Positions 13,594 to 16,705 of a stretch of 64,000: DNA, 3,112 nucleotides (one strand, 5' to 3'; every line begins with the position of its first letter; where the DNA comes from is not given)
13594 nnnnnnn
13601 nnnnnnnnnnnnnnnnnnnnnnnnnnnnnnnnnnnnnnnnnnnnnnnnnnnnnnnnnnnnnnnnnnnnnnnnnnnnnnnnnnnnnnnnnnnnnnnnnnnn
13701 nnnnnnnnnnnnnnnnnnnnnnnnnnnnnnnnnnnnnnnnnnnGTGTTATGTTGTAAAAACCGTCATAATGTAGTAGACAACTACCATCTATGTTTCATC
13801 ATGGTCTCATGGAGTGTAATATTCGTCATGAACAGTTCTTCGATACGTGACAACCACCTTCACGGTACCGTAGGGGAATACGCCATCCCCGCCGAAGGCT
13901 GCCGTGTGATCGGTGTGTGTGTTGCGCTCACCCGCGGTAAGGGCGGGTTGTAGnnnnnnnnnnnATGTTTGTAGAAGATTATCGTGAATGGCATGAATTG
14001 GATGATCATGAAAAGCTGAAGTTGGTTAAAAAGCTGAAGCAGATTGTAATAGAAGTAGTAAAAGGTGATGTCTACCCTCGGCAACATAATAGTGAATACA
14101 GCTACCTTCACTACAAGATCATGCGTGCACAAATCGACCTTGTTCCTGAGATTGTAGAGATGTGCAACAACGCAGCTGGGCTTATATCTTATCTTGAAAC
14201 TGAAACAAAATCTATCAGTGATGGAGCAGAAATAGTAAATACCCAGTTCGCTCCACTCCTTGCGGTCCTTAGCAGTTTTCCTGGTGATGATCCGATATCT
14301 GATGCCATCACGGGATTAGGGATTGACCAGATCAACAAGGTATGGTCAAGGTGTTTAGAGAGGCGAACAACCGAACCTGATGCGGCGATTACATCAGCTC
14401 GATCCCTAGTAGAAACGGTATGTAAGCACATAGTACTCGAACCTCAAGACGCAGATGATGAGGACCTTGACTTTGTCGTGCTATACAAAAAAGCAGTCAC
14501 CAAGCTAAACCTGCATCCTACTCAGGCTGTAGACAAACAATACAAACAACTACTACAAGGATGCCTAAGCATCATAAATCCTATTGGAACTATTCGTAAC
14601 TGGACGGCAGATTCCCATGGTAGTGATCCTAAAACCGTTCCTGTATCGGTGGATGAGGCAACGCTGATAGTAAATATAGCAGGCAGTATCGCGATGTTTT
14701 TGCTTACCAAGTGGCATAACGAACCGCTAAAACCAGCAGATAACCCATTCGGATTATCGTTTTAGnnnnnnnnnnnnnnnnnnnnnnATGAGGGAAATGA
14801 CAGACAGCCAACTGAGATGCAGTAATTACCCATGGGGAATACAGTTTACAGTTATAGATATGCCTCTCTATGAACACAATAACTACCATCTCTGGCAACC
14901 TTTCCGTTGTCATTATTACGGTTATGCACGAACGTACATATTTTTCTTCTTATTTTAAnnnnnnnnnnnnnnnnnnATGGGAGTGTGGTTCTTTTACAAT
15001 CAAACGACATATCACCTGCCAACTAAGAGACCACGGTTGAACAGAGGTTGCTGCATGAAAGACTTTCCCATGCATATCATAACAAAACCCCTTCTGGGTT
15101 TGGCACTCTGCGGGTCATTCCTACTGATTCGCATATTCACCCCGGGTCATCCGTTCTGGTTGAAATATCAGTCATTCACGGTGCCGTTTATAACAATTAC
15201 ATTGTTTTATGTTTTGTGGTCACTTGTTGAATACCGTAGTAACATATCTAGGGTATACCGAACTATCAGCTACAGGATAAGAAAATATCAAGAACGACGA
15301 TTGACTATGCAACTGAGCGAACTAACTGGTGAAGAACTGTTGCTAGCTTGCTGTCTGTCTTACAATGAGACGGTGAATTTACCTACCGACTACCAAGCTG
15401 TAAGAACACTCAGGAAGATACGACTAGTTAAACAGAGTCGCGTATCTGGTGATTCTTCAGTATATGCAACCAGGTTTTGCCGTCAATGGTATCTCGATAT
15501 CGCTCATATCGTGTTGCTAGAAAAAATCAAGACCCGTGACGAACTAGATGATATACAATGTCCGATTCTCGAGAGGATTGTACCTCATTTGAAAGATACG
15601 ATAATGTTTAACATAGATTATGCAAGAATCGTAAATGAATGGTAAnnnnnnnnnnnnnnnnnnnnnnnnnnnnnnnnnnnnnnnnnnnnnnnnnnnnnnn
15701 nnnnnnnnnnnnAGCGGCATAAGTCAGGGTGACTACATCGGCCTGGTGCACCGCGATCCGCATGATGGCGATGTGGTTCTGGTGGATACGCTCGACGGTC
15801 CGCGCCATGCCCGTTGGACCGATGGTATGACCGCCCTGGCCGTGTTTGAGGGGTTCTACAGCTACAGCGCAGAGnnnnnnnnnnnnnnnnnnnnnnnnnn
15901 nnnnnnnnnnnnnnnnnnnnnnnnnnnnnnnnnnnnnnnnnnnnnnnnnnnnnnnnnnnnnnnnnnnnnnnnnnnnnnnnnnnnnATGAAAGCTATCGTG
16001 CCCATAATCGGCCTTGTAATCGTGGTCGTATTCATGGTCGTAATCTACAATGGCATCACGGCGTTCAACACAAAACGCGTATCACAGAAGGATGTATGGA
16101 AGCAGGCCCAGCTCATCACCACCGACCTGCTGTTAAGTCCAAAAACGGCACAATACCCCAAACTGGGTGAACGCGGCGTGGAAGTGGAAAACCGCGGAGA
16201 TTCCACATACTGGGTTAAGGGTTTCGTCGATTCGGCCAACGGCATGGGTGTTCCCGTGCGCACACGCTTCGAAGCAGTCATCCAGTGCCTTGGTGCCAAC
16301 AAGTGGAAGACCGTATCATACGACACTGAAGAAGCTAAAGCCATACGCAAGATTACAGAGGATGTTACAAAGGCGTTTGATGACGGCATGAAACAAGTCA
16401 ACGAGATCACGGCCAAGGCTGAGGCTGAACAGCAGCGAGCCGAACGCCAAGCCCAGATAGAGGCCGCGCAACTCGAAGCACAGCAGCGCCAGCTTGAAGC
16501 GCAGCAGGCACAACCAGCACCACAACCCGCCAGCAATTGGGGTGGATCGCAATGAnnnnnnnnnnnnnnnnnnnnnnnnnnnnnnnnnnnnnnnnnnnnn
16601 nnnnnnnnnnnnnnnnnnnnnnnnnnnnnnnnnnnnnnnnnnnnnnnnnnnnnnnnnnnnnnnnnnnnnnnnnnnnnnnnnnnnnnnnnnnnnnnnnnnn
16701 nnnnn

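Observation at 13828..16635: A conserved micro-ORF (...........-x2-ALTRGK-x-G) occurs twice, each time abutting the start of a different island gene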

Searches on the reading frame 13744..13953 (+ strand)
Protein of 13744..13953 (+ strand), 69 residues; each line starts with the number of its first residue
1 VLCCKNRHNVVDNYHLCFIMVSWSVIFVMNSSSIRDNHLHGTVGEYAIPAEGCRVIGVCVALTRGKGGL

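Call 6: search_protein_families(library=pfam, proteins=[window:13744-13953:+], max_evalue=0.01)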
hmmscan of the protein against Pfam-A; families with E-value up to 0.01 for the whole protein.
window:13744-13953:+ (69 aa): 0 families

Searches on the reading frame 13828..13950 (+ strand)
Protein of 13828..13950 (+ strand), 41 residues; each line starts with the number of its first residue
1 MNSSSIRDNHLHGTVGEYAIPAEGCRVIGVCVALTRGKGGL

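Call 30: search_protein_families(library=pfam, proteins=[window:13828-13950:+], max_evalue=10)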
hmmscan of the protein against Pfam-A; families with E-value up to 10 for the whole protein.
window:13828-13950:+ (41 aa): 0 families

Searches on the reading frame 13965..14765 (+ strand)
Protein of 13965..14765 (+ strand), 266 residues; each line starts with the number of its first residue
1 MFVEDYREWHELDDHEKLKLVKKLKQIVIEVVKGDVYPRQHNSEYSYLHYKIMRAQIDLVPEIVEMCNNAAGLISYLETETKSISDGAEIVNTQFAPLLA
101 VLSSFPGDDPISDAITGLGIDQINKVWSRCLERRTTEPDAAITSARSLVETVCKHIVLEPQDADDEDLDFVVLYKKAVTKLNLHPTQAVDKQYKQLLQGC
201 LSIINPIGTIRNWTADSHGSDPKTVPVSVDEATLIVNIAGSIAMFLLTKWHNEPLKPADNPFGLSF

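Call 6: search_protein_families(library=pfam, proteins=[window:13965-14765:+], max_evalue=0.01)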
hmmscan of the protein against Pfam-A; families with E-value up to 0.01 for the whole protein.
window:13965-14765:+ (266 aa): 1 family
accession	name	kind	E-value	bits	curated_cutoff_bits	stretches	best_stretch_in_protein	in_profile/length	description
PF14355.11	Abi_C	-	5.7e-16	58.8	24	1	173-247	3-82/83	Abortive infection C-terminus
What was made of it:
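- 13965..14765 (+): AbiJ / Abi_C (HEPN-type) abortive-infection-like gene directly downstream of relic 1. Pfam Abi_C, 5.7e-16 (call 6).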

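Call 33: find_encoding_contigs(protein=window:13965-14765:+, flank=6000, max_places=10)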
Protein window:13965-14765:+ (266 aa): no gene with exactly this product is on record in the collection.

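Call 38: search_protein_families(library=padloc, proteins=[window:13965-14765:+], max_evalue=0.01)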
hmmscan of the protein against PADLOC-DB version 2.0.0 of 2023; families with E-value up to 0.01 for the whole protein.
window:13965-14765:+ (266 aa): 1 family
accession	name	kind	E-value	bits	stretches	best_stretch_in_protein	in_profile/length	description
PDLC02347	AbiJ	-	6.9e-18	63.3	1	137-247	165-274/281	AbiJ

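Call 39: search_protein_families(library=phrogs, proteins=[window:13965-14765:+], max_evalue=0.01)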
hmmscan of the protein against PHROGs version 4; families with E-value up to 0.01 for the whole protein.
window:13965-14765:+ (266 aa): 1 family
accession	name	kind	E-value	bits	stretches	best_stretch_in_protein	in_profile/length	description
phrog_23253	-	unknown function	1e-35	124.6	1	42-252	33-248/253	-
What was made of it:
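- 13965..14765 (+): PADLOC AbiJ, 6.9e-18 (call 38). phrog_23253, 1e-35 (call 39).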

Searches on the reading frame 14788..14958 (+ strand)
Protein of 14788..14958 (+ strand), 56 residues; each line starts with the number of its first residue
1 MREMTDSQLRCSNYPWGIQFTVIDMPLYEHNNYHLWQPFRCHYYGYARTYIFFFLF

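Call 10: search_protein_families(library=pfam, proteins=[window:14788-14958:+], max_evalue=0.001)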
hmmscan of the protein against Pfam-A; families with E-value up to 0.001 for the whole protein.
window:14788-14958:+ (56 aa): 0 families

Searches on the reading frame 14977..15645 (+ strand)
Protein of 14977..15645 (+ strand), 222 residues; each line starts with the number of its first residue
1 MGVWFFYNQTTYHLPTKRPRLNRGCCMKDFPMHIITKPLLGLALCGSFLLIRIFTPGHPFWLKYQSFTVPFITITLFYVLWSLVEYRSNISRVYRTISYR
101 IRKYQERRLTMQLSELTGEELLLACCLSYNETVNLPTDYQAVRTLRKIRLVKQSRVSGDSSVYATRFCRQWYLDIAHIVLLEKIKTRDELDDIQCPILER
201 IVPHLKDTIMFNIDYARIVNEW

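Call 6: search_protein_families(library=pfam, proteins=[window:14977-15645:+], max_evalue=0.01)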
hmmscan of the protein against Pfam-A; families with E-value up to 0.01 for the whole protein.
window:14977-15645:+ (222 aa): 0 families

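Call 38: search_protein_families(library=padloc, proteins=[window:14977-15645:+], max_evalue=0.01)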
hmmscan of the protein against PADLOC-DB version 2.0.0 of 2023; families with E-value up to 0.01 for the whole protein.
window:14977-15645:+ (222 aa): 0 families

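Call 39: search_protein_families(library=phrogs, proteins=[window:14977-15645:+], max_evalue=0.01)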
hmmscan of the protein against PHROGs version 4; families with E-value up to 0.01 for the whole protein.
window:14977-15645:+ (222 aa): 0 families
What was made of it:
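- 14977..15645 (+): ORF of 222 aa with no family match. The sequence reads as a membrane protein. It is cargo in the same slot. No Pfam, PADLOC or PHROG hit (calls 6, 38, 39).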

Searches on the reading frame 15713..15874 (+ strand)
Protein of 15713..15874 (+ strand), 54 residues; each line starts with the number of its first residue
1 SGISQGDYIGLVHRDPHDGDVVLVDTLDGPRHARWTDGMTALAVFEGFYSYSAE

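Call 30: search_protein_families(library=pfam, proteins=[window:15725-15874:+], max_evalue=10)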
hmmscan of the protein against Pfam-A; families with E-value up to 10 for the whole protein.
window:15725-15874:+ (50 aa): 0 families

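Call 41: search_solved_structures(query=window:15713-15874:+, max_evalue=10)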
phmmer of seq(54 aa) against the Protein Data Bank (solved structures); distinct sequences matched with E-value up to 10: 6.
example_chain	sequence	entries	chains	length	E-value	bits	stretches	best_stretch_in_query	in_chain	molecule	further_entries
7rh5_E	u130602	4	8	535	0.41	14.2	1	27-52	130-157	Cytochrome bc1 complex cytochrome b subunit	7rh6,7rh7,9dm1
6adq_B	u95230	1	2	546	0.43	14.1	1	27-52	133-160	Ubiquinol-cytochrome c reductase cytochrome b subunit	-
6hwh_b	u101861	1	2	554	0.44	14.1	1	27-52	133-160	Ubiquinol-cytochrome C reductase QcrB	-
8ovc_N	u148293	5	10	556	0.45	14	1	27-52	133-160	Cytochrome bc1 complex cytochrome b subunit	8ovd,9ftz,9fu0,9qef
9wcx_i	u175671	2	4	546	0.52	13.8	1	26-52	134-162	Cytochrome bc1 complex cytochrome b subunit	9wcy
9gy6_B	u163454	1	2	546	2.7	11.6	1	27-52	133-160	Cytochrome bc1 complex cytochrome b subunit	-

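Call 76: search_protein_representatives(protein=window:15713-15874:+)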
Query: 54 residues. Proteins with E-value up to 0.001 (for the whole library): 7; up to 1e-10: 2; up to 1e-30: 0. The best 7 are listed.
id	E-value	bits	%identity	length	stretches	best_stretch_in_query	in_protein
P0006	1.7e-13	65.5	62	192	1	3-54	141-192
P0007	1.7e-13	65.5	56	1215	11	17-38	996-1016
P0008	4.8e-09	51.6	38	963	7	12-34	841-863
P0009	4.9e-09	51.5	35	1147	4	8-49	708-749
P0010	1.6e-05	40.5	55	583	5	18-37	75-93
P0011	2.9e-05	39.7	50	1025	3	17-40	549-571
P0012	2.3e-04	36.9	46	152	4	11-34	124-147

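Call 79: search_protein_families(library=pfam, proteins=[P0006], max_evalue=1)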
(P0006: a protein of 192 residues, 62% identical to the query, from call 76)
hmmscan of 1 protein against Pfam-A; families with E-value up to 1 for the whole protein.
P0006 (192 aa): 3 families
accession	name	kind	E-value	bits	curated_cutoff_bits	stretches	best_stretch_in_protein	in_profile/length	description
PF01381.28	HTH_3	-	5.5e-05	23.6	23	1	21-67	9-55/55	Helix-turn-helix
PF12844.13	HTH_19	-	0.00022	21.5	30.2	1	9-67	1-58/64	Helix-turn-helix domain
PF13560.12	HTH_31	-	0.0088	16.8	27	1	8-63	2-57/64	Helix-turn-helix domain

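Call 80: find_encoding_contigs(protein=P0006, flank=5000, max_places=6)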
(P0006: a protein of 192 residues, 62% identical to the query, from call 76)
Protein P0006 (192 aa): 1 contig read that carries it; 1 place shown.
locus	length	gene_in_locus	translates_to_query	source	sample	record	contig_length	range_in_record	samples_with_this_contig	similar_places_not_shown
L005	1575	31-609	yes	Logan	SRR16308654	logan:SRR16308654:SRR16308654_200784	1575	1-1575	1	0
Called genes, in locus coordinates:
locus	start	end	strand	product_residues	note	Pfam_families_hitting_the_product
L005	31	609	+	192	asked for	-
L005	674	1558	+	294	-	PF13248:Zn_ribbon_3 (weak)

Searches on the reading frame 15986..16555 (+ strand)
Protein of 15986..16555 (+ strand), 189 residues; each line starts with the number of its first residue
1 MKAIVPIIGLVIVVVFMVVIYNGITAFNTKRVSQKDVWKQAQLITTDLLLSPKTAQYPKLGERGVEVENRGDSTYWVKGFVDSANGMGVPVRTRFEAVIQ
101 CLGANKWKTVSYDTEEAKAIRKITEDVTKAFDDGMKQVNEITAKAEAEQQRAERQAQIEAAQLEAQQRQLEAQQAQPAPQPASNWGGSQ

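Call 6: search_protein_families(library=pfam, proteins=[window:15986-16555:+], max_evalue=0.01)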
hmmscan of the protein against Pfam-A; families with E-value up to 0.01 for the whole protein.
window:15986-16555:+ (189 aa): 0 families

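Call 38: search_protein_families(library=padloc, proteins=[window:15986-16555:+], max_evalue=0.01)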
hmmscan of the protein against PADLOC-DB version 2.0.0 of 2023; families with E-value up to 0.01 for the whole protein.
window:15986-16555:+ (189 aa): 1 family
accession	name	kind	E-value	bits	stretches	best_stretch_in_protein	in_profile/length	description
PDLC04894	PDC-S06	-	0.00084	16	1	92-175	382-465/740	-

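Call 39: search_protein_families(library=phrogs, proteins=[window:15986-16555:+], max_evalue=0.01)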
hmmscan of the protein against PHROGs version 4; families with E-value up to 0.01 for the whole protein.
window:15986-16555:+ (189 aa): 3 families
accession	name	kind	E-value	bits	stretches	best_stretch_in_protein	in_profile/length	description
phrog_13160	-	unknown function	3.6e-10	41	1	2-110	21-133/139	-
phrog_26910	-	unknown function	0.0013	18.7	1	39-101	246-305/322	-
phrog_14818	-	unknown function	0.0064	17.8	1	11-61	5-56/76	-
